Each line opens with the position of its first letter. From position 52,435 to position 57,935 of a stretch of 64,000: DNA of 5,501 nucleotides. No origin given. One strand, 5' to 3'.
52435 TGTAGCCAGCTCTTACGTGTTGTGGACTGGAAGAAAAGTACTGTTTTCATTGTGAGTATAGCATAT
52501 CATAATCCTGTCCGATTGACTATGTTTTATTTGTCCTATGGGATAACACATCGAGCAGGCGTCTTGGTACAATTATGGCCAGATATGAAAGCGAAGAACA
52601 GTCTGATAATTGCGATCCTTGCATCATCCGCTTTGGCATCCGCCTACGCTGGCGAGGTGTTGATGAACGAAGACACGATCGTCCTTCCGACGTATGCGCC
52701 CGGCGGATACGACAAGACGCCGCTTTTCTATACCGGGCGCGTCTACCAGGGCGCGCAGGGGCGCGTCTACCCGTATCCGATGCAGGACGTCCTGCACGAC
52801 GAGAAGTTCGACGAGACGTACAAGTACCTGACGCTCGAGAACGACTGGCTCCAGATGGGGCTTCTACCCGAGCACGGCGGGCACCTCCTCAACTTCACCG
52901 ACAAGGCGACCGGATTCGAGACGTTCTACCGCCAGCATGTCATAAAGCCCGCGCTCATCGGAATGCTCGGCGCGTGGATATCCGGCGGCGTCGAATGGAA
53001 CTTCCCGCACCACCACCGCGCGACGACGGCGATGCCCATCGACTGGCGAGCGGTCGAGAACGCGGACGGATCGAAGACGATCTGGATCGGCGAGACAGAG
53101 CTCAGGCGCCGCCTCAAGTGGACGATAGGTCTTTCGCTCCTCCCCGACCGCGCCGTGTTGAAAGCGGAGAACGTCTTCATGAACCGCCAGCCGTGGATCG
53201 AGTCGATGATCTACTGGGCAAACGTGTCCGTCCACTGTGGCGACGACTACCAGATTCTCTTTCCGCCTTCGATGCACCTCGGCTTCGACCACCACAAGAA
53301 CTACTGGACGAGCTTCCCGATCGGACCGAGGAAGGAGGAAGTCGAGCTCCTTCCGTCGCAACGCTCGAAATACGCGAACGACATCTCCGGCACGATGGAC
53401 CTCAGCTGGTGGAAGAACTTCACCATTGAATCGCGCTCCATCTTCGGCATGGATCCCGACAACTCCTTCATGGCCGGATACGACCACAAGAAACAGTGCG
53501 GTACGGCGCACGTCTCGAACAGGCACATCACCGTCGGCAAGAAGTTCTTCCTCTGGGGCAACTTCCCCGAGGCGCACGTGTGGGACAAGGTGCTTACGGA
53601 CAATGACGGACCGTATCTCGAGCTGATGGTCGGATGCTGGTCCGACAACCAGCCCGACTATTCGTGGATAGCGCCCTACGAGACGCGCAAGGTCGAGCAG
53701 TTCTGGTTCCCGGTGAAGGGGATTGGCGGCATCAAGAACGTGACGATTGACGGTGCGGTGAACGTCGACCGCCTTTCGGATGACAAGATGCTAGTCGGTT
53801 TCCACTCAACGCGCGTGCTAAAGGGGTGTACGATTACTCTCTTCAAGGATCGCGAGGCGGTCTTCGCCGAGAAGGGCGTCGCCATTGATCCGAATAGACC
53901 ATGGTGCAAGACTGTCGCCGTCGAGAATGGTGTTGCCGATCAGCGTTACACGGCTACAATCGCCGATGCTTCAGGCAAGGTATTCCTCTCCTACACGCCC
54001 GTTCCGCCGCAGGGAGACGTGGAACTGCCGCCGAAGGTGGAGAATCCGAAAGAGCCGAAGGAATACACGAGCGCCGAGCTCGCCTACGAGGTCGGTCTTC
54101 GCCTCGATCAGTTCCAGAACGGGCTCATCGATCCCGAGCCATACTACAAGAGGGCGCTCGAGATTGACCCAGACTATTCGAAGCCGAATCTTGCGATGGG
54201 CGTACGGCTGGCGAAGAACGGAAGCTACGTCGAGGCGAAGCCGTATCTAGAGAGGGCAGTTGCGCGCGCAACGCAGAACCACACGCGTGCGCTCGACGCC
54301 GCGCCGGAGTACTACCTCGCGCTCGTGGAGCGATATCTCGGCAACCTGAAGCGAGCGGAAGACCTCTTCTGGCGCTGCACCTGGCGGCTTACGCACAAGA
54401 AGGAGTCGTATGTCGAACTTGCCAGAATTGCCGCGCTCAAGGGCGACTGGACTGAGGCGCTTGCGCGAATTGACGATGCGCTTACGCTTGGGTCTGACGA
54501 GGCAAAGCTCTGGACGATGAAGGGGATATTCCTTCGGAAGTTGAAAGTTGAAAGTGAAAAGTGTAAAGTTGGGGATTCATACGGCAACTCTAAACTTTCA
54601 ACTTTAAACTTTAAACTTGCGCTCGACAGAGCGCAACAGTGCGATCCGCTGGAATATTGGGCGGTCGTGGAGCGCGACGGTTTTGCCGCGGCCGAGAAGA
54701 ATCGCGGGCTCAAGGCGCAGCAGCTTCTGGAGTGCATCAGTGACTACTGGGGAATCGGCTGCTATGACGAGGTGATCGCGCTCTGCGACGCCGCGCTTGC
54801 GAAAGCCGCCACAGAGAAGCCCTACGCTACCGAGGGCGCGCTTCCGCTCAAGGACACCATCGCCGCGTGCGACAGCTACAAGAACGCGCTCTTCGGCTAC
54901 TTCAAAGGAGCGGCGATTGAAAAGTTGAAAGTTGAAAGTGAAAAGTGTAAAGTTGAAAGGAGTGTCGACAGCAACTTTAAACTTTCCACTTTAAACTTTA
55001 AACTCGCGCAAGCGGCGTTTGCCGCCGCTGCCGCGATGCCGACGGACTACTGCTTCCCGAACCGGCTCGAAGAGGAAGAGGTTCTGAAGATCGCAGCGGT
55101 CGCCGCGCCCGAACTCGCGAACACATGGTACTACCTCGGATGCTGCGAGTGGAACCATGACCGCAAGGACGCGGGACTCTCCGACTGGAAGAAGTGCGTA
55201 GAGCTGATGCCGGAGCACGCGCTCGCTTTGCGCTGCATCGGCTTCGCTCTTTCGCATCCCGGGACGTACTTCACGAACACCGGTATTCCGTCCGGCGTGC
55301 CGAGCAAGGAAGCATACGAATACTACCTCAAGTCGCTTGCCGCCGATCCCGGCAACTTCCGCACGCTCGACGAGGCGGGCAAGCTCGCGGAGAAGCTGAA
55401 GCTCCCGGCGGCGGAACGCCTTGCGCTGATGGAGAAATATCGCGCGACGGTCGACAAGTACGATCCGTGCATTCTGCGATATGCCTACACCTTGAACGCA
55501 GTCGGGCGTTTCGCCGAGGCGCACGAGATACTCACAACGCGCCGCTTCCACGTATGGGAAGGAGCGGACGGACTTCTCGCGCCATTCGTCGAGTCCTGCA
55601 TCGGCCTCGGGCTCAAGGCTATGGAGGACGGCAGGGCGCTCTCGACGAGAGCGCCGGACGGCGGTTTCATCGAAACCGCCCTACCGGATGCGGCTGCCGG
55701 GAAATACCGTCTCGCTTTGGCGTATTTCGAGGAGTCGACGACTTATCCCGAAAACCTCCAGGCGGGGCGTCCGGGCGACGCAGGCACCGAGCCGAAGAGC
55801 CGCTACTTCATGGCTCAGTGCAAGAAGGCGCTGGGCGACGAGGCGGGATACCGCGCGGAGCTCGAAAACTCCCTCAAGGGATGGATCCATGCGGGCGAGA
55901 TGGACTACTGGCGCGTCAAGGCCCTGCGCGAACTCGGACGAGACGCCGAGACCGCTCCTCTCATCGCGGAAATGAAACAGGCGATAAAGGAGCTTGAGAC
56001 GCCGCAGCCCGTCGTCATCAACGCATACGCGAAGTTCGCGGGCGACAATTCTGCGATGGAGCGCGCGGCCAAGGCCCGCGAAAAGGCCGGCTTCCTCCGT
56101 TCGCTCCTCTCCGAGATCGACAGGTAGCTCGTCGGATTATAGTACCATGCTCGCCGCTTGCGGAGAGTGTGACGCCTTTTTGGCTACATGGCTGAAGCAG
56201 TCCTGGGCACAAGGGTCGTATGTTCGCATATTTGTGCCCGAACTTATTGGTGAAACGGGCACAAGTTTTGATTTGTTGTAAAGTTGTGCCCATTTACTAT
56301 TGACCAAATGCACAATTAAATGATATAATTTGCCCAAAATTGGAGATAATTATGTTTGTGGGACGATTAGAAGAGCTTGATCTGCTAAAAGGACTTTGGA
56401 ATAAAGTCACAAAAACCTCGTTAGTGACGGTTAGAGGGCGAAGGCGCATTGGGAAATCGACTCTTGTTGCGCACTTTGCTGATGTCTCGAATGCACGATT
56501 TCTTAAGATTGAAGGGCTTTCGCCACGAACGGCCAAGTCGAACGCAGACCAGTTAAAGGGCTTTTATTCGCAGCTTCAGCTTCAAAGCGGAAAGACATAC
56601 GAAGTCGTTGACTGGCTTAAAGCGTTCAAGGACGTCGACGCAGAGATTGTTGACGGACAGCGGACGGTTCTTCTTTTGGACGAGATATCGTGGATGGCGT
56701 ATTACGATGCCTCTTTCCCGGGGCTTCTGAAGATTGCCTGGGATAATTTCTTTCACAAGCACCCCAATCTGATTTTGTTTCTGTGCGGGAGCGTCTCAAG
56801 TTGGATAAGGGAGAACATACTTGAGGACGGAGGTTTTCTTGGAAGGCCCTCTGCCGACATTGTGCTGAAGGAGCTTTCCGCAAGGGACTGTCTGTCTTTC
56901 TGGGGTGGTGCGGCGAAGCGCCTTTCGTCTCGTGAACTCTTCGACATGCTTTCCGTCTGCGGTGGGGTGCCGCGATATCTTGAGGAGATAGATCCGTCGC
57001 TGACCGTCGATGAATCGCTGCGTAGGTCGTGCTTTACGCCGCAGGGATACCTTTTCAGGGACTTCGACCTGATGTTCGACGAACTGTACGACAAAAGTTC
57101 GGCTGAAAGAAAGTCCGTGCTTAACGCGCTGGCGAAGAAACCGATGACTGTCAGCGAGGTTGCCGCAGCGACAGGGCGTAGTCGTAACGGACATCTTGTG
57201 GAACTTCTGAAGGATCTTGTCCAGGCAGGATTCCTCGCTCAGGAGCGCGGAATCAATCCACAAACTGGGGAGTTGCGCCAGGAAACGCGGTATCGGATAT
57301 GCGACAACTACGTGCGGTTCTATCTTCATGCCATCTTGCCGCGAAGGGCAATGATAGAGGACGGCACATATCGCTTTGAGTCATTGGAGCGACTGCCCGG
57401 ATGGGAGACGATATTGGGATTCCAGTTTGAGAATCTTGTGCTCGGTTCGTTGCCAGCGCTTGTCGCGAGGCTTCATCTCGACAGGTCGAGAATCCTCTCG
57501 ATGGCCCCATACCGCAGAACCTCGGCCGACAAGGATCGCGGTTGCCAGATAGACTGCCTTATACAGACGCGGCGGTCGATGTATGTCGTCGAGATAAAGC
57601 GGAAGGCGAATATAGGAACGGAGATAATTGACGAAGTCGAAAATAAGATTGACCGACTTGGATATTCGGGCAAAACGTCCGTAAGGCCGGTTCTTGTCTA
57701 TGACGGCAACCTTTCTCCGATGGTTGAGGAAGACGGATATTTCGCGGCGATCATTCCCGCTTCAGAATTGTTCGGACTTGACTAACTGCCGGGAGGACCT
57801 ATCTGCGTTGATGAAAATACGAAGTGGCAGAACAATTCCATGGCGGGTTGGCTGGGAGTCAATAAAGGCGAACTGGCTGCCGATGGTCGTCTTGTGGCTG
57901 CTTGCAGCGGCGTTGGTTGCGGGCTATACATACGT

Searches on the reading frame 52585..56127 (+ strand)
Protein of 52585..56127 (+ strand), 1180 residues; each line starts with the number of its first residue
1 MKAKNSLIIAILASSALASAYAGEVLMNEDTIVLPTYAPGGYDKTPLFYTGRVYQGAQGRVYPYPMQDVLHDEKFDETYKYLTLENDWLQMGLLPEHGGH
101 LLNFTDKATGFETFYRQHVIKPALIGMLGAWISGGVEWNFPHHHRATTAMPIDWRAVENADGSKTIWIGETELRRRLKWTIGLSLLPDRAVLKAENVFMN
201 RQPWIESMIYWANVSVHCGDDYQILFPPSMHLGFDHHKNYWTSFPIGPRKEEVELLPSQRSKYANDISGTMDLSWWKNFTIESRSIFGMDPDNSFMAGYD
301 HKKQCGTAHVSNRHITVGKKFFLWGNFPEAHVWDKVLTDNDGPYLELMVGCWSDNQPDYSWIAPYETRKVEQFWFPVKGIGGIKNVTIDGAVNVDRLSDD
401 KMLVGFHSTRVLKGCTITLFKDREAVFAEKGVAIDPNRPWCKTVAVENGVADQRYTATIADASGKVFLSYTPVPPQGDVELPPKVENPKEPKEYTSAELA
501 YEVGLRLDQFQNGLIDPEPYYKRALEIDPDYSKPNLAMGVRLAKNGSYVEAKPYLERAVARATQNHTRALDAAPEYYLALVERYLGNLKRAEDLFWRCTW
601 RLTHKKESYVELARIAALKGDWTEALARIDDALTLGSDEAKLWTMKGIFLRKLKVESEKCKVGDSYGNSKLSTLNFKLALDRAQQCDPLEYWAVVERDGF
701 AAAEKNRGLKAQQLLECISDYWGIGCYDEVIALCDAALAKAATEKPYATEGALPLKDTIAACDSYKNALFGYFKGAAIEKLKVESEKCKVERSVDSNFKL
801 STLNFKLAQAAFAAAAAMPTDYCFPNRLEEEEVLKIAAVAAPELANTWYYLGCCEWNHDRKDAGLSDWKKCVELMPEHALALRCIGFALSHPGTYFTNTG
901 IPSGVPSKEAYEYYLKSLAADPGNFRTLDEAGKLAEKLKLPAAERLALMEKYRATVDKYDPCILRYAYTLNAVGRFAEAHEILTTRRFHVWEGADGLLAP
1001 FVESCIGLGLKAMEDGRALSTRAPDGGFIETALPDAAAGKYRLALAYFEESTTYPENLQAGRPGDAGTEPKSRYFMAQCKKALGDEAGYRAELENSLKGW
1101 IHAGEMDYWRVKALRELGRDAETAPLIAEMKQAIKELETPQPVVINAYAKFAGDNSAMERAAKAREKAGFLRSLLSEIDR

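Call 12: search_protein_families(library=pfam, proteins=[window:52585-56127:+], max_evalue=0.01)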
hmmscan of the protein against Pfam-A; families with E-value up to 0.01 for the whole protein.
window:52585-56127:+ (1180 aa): 7 families
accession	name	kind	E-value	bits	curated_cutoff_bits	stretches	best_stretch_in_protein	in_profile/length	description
PF17128.10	DUF5107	-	5.4e-51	173.8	24.4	1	60-377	5-310/310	Domain of unknown function (DUF5107)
PF07719.23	TPR_2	-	3.5e-07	30.3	27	0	845-878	1-34/34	Tetratricopeptide repeat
PF13431.12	TPR_17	-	9.5e-07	29.1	24.4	0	520-551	1-32/34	Tetratricopeptide repeat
PF00515.34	TPR_1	-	3.2e-05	24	27.8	0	519-531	22-34/34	Tetratricopeptide repeat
PF13424.12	TPR_12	-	4e-05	24.1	30.1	1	542-595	13-68/77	Tetratricopeptide repeat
PF14559.12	TPR_19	-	0.00022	22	25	0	519-568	12-60/68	Tetratricopeptide repeat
PF13428.12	TPR_14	-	0.001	20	23.5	0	608-647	3-42/44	Tetratricopeptide repeat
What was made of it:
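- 52585..56127 (+): Full-length DUF5107/TPR gene ('DUF5107a'), paralogue or allele of the deleted gene. Pfam DUF5107 E 5.4e-51 plus TPR repeats (call 12).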

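Call 42: search_protein_families(library=ncbifam, proteins=[window:52585-56127:+], max_evalue=0.01)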
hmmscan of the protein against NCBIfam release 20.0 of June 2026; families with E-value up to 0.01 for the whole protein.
window:52585-56127:+ (1180 aa): 5 families
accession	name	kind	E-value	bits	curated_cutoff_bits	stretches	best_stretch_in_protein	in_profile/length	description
NF040959.1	MamA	equivalog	3.9e-07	29.7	200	0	832-891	126-185/204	magnetosome protein MamA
TIGR02521.1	type_IV_pilW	equivalog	1.6e-05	24.6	154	2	520-635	87-198/234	type IV pilus biogenesis/stability protein PilW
NF033762.1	social_mot_Tgl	equivalog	0.0015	17.9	225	1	492-650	26-180/252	social motility TPR repeat lipoprotein Tgl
TIGR02917.1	PEP_TPR_lipo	equivalog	0.0018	16.2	312.2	0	557-648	275-371/899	XrtA/PEP-CTERM system TPR-repeat protein PrsT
NF046096.1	ABUW_2363_fam_LP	equivalog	0.0086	15.3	300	0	520-578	198-253/299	ABUW_2363 family tetratricopeptide repeat lipoprotein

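Call 56: list_cluster_members(proteins=[P0001, window:52585-56124:+, window:58913-60391:+, window:60441-62093:+])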
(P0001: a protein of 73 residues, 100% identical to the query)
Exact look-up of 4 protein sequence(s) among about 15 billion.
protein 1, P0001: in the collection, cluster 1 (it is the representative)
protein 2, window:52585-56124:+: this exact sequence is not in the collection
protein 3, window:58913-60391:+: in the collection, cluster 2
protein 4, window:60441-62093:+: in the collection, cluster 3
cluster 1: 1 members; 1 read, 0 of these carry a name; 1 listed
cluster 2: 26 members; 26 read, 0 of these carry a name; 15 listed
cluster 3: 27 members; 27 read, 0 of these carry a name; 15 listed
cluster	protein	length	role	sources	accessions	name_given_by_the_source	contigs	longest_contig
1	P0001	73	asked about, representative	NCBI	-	-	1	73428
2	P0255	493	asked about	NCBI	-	-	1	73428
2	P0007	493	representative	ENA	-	-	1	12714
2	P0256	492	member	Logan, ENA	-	-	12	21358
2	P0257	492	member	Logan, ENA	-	-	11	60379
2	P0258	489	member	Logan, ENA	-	-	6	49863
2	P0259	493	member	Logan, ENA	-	-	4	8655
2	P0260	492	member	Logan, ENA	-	-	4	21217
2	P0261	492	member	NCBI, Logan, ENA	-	-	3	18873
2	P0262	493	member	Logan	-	-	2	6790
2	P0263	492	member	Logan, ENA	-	-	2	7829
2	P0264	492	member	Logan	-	-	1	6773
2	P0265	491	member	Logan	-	-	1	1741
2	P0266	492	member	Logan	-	-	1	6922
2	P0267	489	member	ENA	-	-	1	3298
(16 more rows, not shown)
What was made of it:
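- On Gene remnant / chimeric pseudogene from deletion or recombination: Singleton cluster on 1 contig (call 56).
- The ORF is seen on a single contig (call 56).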

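Call 68: search_solved_structures(query=window:52585-56124:+, max_evalue=0.001)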
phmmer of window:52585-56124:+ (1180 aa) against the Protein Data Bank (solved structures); distinct sequences matched with E-value up to 0.001: 2.
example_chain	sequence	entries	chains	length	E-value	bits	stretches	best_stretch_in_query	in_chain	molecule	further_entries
5cd6_A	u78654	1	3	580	4.5e-16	60.8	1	60-230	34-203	TPR-domain containing protein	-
4eqf_A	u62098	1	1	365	0.00053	20.9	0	837-931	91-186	PEX5-related protein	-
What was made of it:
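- Tried and rejected: Only an uncharacterised 'TPR-domain containing protein', 5cd6 (call 68).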

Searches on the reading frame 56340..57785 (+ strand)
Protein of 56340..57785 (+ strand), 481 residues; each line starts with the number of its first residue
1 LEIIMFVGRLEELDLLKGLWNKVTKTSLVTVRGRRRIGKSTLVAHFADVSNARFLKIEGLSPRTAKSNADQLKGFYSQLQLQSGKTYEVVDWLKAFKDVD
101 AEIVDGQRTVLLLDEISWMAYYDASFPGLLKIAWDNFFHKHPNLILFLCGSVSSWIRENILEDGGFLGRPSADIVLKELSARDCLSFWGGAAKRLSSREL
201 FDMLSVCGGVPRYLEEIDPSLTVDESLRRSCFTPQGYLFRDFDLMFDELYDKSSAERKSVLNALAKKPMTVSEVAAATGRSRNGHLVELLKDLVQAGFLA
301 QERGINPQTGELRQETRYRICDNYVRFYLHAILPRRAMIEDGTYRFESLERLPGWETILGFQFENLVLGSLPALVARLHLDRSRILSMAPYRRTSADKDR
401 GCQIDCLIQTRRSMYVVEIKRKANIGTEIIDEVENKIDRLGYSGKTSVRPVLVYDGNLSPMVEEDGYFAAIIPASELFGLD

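Call 12: search_protein_families(library=pfam, proteins=[window:56340-57785:+], max_evalue=0.01)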
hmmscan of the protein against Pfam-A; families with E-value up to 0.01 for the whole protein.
window:56340-57785:+ (481 aa): 7 families
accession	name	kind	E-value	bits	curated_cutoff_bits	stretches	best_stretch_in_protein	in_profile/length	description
PF01637.24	ATPase_2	-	2.5e-06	27.9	33.2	1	6-217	1-225/225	ATPase domain predominantly from Archaea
PF13173.12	AAA_14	-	6.7e-06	26.6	27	1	27-119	3-74/129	AAA domain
PF12840.13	HTH_20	-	0.00032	21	27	1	256-301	5-50/51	Helix-turn-helix domain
PF13191.12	AAA_16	-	0.00034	21.6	32.6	1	6-58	2-52/167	AAA ATPase domain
PF13401.12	AAA_22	-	0.0041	17.9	27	0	27-147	6-121/130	AAA domain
PF09339.16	HTH_IclR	-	0.0062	16.7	22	0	260-302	8-51/52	IclR helix-turn-helix domain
PF01022.26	HTH_5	-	0.0096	16.2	22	0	257-282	4-29/47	Bacterial regulatory protein, arsR family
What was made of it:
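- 56141..57836 (+): 1.7-kb lower-GC insertion carrying an ATPase_2/AAA+HTH gene (56340-57785), between DUF5107a and X. Pfam hits are below the curated cut-offs (call 12).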

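Call 42: search_protein_families(library=ncbifam, proteins=[window:56340-57785:+], max_evalue=0.01)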
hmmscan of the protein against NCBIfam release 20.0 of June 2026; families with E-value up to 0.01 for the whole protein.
window:56340-57785:+ (481 aa): 0 families
